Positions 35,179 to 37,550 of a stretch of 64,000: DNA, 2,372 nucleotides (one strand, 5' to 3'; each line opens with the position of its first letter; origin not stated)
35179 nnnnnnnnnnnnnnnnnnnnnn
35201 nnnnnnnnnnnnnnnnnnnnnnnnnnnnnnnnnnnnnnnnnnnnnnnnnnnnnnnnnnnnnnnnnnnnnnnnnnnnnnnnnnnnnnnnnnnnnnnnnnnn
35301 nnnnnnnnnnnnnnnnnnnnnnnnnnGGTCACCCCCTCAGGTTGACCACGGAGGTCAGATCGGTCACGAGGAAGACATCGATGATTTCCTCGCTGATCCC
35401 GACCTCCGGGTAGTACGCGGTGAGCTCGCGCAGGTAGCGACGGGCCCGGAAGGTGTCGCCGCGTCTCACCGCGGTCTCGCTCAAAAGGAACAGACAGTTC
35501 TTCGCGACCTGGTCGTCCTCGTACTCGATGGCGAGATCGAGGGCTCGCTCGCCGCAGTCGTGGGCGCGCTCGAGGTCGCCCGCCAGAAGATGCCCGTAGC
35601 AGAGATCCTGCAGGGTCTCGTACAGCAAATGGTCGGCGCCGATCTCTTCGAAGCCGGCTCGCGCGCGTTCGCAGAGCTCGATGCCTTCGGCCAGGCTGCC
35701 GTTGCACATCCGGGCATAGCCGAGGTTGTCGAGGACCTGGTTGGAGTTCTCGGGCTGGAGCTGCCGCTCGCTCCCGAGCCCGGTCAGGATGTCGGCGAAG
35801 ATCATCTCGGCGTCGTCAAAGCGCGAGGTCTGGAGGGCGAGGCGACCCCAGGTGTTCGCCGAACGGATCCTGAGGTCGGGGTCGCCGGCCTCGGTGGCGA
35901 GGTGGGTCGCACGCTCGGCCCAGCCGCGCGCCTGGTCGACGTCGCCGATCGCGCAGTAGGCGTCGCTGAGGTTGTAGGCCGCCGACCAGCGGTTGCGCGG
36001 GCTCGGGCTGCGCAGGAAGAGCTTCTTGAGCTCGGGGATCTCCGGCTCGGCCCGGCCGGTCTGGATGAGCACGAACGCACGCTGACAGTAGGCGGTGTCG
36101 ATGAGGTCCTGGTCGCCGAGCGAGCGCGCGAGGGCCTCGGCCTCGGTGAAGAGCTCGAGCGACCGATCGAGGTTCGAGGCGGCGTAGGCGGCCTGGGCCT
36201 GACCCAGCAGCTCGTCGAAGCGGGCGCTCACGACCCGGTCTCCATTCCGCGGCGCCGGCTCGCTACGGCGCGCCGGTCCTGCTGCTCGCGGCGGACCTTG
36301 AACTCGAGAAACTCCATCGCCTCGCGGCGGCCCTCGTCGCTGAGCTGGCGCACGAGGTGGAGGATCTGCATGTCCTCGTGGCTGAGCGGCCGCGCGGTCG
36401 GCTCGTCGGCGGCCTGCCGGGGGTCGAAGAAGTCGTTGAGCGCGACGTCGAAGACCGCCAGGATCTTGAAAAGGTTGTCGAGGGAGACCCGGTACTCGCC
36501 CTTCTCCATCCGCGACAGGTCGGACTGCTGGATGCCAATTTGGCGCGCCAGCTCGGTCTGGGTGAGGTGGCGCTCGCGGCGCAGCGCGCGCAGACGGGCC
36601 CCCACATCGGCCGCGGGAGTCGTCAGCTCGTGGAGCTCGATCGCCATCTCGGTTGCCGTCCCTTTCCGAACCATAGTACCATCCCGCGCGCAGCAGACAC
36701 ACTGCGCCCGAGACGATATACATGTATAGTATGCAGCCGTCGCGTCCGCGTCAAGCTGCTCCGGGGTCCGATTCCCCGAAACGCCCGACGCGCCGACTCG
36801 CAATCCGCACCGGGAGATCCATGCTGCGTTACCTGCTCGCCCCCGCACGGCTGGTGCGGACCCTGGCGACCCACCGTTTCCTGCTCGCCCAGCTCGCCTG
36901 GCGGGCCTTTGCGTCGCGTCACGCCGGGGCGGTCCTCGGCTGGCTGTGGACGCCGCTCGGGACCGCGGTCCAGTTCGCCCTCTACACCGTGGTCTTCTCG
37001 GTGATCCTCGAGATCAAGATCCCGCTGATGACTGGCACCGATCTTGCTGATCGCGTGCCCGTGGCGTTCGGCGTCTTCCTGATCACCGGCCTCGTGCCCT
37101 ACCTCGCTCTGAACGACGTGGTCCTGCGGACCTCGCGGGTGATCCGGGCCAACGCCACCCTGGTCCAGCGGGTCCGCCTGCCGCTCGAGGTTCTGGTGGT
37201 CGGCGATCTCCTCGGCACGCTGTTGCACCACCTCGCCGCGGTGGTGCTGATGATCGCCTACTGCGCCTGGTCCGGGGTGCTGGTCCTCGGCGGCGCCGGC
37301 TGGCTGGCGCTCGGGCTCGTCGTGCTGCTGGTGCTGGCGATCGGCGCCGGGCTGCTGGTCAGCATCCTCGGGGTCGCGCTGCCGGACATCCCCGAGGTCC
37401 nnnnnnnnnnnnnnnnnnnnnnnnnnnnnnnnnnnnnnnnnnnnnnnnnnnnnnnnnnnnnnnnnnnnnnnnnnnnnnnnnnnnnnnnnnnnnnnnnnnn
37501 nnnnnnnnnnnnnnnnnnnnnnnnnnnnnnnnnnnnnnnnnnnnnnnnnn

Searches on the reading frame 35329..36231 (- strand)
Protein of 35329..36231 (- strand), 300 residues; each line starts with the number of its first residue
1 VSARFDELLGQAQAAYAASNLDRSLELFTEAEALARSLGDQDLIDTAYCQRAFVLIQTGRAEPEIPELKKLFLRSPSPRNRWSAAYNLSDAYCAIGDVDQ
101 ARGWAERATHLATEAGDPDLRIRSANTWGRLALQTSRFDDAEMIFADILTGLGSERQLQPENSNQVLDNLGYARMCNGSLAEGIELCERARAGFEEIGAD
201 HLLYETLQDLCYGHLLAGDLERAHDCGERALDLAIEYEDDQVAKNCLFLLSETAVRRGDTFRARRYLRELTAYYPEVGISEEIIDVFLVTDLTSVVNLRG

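Call 8: search_protein_families(library=pfam, proteins=[window:35329-36231:-], max_evalue=0.01)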
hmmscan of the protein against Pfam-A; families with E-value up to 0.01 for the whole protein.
window:35329-36231:- (300 aa): 7 families
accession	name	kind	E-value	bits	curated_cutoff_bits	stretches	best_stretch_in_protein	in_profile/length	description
PF13424.12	TPR_12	-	1.8e-18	66.9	30.1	3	166-234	5-75/77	Tetratricopeptide repeat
PF07719.23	TPR_2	-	1.3e-10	40.9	27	0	84-111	3-30/34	Tetratricopeptide repeat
PF17874.7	TPR_MalT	-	8.8e-08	32.2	45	1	170-273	86-190/336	MalT-like TPR region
PF13432.12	TPR_16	-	9.4e-06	26.4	32.7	0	81-110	30-59/65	Tetratricopeptide repeat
PF13174.12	TPR_6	-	8.2e-05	23.4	26.3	0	246-276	2-32/33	Tetratricopeptide repeat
PF10602.15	RPN7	-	0.0011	19.2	29.6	0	44-158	35-149/174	26S proteasome subunit RPN7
PF13428.12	TPR_14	-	0.0051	17.8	23.5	0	84-125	3-42/44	Tetratricopeptide repeat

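Call 35: search_protein_families(library=ncbifam, proteins=[window:35329-36231:-], max_evalue=0.01)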
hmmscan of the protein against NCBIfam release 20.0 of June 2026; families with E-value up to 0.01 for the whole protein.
window:35329-36231:- (300 aa): 5 families
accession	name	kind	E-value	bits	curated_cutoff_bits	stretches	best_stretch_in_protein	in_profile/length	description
NF053617.1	SARPRegAfsRStmc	equivalog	6.1e-09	34.4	1430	1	79-201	733-853/986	SARP-family global regulator AfsR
NF052415.1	T3SS_chap_SctY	equivalog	5.2e-05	23.7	70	0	206-270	42-103/106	type III secretion apparatus assembly chaperone SctY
NF053720.1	NsdA_fam_reg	subfamily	0.00027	20.6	75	1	96-141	215-260/432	NsdA family TPR-like regulatory protein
NF058541.1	SusR_regulator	equivalog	0.00084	18.6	480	0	13-59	50-96/515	SusR family glycan utilization regulator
TIGR02917.1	PEP_TPR_lipo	equivalog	0.0049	14.8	312.2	0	34-103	830-892/899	XrtA/PEP-CTERM system TPR-repeat protein PrsT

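Call 58: search_solved_structures(query=window:35329-36231:-, max_evalue=0.01)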
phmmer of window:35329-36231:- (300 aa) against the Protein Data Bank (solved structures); distinct sequences matched with E-value up to 0.01: 7.
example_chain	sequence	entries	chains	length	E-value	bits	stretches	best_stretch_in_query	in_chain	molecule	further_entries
8bu0_A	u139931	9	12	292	0.00098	21.9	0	83-114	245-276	Consensus tetratricopeptide repeat protein | Crystal structure of an 8-repeat consensus TPR superhelix with Zinc. | Monomer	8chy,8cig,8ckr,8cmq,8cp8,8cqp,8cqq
5a7d_B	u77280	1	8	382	0.0014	21.4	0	83-159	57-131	PINS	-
4jhr_A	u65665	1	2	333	0.0016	21.3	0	83-122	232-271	G-protein-signaling modulator 2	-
1na0_A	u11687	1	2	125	0.003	20.3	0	77-111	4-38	designed protein CTPR3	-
2wqh_A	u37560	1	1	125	0.0043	19.8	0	77-111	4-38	CTPR3Y3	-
8ump_A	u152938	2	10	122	0.0065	19.2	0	80-103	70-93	T33-ml35-redesigned-TPR-domain-fold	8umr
6hc2_A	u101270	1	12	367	0.0066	19.2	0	83-119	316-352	G-protein-signaling modulator 2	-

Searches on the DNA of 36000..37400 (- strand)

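Call 9: search_rna_families(source=window, start=36000, end=37400, threshold=evalue, max_evalue=1)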
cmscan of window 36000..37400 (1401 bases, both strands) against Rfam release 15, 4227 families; matches with E-value up to 1: 1.
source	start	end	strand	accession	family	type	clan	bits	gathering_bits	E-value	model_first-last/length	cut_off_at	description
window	37198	37249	+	RF00223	IRES_Bip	Cis-reg; IRES;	-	12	40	0.48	1-263/263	no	bip internal ribosome entry site (IRES)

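Call 48: build_rna_model(alignment_id=A3, structure=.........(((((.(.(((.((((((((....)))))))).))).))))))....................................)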
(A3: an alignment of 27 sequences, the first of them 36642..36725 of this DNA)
Model R1 built from alignment A3 (27 sequences, 88 columns); structure: as given.
model positions 83; base pairs 17; branch points 0; effective number of sequences 1.78; information 0.684 bits per position. Calibrated on 0.2 Mb of random sequence (short: E-values are rough).
structure used (alignment columns):
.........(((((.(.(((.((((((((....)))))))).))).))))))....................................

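Call 50: search_with_rna_model(model_id=R1, sources=[window, L010, L011, L012, L013, L014, L015, L016, L017, L018, L019, L020, L021, L022, L023, L024, L025, L026, L027, L028, L029, L030, L031, L032, L033, L034, L035, L036, L037, L038, L039, L040, L041, L042, L043, L044, L045, L046, L047, L048, L049, L050, L051, L053, L054, L055, L056, L057, L058, L059, L060, L061, L062, L063, L064, L065, L066, L067, L068, L069, L070, L071, L072, L073, L074, L075, L076, L077, L078, L079, L080, L092, L093, L099, L100, L101, L102, L103, L105, L106, L107, L108, L109, L110, L111, L112, L113, L114, L117, L118, L119, L120, L122, L123, L124, L125, L126, L127, L128, L161], max_evalue=1, make_alignment=true)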
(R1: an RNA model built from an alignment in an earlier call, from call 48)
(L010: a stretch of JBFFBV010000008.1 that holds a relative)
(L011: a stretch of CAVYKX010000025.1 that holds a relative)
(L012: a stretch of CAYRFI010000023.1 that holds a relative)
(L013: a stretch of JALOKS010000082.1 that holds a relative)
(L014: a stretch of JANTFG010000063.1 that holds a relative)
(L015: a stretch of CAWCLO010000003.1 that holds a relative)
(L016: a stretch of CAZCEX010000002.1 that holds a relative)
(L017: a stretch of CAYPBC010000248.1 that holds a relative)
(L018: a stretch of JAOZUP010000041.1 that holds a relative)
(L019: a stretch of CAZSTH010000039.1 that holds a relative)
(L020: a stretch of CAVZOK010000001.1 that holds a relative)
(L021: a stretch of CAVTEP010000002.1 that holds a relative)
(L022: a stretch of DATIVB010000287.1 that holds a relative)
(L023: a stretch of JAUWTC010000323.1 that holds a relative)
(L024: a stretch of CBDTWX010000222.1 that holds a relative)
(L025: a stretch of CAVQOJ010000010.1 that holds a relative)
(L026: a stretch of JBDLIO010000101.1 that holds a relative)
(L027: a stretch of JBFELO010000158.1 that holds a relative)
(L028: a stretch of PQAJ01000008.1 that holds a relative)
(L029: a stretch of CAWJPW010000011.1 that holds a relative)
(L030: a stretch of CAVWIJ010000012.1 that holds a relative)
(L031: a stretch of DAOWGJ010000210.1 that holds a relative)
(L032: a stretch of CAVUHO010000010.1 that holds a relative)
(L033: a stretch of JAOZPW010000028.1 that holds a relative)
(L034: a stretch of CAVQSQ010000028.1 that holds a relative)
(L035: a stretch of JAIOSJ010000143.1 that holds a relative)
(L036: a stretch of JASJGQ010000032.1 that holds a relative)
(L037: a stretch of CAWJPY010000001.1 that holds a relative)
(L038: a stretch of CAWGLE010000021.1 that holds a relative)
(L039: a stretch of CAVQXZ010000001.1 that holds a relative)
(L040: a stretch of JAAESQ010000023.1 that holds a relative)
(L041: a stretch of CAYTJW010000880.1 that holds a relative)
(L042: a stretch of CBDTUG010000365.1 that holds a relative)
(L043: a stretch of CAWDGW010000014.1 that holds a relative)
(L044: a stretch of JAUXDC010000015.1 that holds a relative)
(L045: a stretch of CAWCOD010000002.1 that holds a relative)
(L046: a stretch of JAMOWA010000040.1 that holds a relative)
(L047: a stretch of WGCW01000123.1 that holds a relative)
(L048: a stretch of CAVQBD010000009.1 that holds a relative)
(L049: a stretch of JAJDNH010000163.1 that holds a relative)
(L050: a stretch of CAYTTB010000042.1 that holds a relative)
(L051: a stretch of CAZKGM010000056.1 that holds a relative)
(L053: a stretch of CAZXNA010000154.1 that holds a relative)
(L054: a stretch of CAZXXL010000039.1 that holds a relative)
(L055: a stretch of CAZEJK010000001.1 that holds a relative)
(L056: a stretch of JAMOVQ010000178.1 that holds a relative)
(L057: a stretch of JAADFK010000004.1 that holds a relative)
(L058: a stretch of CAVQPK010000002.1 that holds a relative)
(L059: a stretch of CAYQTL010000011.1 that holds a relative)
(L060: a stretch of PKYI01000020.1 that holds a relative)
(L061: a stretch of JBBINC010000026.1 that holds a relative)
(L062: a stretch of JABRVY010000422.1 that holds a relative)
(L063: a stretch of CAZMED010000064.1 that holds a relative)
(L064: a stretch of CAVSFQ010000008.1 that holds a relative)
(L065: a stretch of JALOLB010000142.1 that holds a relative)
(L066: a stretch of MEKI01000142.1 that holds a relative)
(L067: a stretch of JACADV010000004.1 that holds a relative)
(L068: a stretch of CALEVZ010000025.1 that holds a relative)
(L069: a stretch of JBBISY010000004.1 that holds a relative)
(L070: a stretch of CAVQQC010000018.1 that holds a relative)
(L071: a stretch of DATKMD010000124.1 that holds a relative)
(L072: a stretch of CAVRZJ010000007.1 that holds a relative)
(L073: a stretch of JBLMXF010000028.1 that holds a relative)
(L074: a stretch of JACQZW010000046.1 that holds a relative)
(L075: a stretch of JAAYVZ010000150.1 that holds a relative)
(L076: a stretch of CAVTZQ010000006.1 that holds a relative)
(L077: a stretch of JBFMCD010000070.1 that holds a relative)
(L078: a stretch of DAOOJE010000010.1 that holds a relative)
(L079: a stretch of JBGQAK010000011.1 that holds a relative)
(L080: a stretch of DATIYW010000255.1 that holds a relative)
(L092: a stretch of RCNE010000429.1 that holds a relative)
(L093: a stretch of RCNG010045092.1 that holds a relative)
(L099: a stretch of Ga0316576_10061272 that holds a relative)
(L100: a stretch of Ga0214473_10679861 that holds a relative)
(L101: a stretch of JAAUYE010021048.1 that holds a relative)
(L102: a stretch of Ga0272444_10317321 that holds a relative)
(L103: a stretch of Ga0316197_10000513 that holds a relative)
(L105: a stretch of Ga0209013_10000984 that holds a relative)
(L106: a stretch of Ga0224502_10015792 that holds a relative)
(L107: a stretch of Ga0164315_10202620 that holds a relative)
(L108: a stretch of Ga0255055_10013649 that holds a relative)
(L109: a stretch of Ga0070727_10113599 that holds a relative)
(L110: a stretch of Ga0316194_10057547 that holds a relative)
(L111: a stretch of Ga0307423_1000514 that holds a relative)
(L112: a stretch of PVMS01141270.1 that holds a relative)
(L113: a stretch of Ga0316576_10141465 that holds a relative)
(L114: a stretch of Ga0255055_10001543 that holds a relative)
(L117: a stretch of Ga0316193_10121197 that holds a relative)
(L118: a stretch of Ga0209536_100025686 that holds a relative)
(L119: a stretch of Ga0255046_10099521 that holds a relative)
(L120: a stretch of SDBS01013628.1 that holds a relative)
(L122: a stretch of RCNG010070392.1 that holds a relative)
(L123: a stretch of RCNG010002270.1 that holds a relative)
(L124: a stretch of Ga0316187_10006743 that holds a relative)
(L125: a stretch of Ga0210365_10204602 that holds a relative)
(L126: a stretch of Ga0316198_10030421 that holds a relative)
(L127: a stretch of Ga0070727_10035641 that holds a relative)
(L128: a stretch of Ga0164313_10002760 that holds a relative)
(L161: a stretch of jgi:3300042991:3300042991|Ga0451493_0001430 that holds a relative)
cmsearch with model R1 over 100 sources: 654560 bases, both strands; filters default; matches with E-value up to 1: 36.
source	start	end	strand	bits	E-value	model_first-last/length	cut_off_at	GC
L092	1423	1506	+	105.8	1.1e-27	1-83/83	no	0.54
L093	235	318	+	105.8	1.1e-27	1-83/83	no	0.54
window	36642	36724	-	92.2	1.1e-23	1-83/83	no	0.6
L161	2951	3033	+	83.3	4.5e-21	1-83/83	no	0.61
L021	3905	3988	+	33.5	2.2e-06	1-83/83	no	0.64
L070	3908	3991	+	26.8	0.00021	1-83/83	no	0.6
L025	3907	3985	+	26.3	0.0003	1-83/83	no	0.59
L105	1418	1500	+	25.6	0.00047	1-83/83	no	0.6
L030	3886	3973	+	25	0.00072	1-83/83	no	0.56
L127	1409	1491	+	23.9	0.0015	1-83/83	no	0.63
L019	3908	3994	+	22.9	0.003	1-83/83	no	0.66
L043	3913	3991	+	22.4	0.0043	1-83/83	no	0.53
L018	3918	4000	+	21.9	0.0058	1-83/83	no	0.6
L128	1418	1500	+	21.9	0.0058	1-83/83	no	0.6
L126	349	431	+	21.4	0.0083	1-83/83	no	0.59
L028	3886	3973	+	21.4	0.0084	1-83/83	no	0.57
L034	3909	3991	+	20.9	0.012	1-83/83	no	0.6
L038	3888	3970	+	20.6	0.015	1-83/83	no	0.61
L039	3886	3973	+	20.6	0.015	1-83/83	no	0.57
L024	3218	3300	+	20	0.022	1-83/83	no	0.59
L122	548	630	+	19.7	0.027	1-83/83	no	0.59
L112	1418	1500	+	19.6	0.027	1-83/83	no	0.61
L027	3892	3973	+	19.5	0.03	1-83/83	no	0.56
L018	65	105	+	19.4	0.032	7-48/83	no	0.63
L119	172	254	+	18.8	0.048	1-83/83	no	0.59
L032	3908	3991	+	18.5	0.061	1-83/83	no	0.61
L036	3909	3991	+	17.3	0.13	1-83/83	no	0.59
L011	3909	3992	+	17.2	0.14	1-83/83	no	0.62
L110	90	173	+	17.2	0.14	1-83/83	no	0.62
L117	1038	1121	+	17.2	0.14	1-83/83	no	0.62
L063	3923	4006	+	16.6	0.21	1-83/83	no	0.64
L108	1409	1491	+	16.6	0.22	1-83/83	no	0.59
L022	3923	4006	+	15.9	0.35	1-83/83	no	0.65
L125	740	822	+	15.5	0.47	1-83/83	no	0.6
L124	1409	1491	+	14.6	0.87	1-83/83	no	0.58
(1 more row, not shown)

Alignment A5: 36 matches aligned to the model, 127 columns, each read 5' to 3' on its own strand. Consensus structure (alignment columns), stored with it:
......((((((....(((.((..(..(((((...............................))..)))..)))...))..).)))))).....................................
